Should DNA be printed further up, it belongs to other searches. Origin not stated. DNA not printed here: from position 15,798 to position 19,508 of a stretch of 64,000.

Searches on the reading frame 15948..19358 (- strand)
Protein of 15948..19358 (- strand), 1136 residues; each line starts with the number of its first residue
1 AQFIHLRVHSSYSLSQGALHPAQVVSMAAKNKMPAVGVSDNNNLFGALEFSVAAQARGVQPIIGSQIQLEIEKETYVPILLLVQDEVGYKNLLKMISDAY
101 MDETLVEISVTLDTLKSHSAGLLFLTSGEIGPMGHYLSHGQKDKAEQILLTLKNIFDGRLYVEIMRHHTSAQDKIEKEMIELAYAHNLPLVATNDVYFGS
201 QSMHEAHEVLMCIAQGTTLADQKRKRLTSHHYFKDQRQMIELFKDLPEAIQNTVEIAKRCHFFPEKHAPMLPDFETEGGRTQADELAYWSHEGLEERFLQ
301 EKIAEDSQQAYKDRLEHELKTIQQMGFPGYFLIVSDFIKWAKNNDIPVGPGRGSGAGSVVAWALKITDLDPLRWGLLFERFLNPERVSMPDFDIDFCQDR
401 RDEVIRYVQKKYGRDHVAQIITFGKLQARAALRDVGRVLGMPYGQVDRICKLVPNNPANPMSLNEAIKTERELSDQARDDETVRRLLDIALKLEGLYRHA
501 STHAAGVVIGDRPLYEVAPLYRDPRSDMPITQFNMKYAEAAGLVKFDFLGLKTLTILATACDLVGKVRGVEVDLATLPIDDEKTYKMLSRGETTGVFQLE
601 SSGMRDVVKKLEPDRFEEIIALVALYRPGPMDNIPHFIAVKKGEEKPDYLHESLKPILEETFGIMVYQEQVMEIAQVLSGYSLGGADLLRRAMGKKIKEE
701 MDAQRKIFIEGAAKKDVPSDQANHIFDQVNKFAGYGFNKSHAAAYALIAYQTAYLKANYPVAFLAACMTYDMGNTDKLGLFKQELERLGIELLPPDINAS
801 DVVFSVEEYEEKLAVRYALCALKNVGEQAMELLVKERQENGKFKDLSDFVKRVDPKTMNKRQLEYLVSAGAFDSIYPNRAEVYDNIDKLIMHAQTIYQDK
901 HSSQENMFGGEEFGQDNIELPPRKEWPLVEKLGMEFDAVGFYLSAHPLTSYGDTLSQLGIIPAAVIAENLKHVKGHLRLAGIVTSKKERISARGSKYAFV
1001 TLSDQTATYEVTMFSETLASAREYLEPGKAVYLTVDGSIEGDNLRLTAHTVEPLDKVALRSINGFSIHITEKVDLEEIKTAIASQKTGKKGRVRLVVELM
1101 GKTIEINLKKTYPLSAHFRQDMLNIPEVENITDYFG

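Call 44: search_protein_families(library=pfam, proteins=[window:15948-19358:-], max_evalue=0.001)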
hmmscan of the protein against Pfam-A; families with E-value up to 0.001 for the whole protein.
window:15948-19358:- (1136 aa): 5 families
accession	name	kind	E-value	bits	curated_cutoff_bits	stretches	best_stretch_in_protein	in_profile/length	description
PF07733.18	DNA_pol3_alpha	-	5.6e-105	351.1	23.9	1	291-550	8-260/260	Bacterial DNA polymerase III alpha NTPase domain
PF17657.6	DNA_pol3_finger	-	9.3e-67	223.9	22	1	553-715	1-165/166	Bacterial DNA polymerase III alpha subunit finger domain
PF02811.25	PHP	-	4.8e-35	121.7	26.4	1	5-167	1-164/164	PHP domain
PF14579.12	HHH_6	-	8.5e-29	100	25.6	1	789-881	1-89/90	Helix-hairpin-helix motif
PF01336.31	tRNA_anti-codon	-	2.2e-07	31.2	27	1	978-1037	2-55/75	OB-fold nucleic acid binding domain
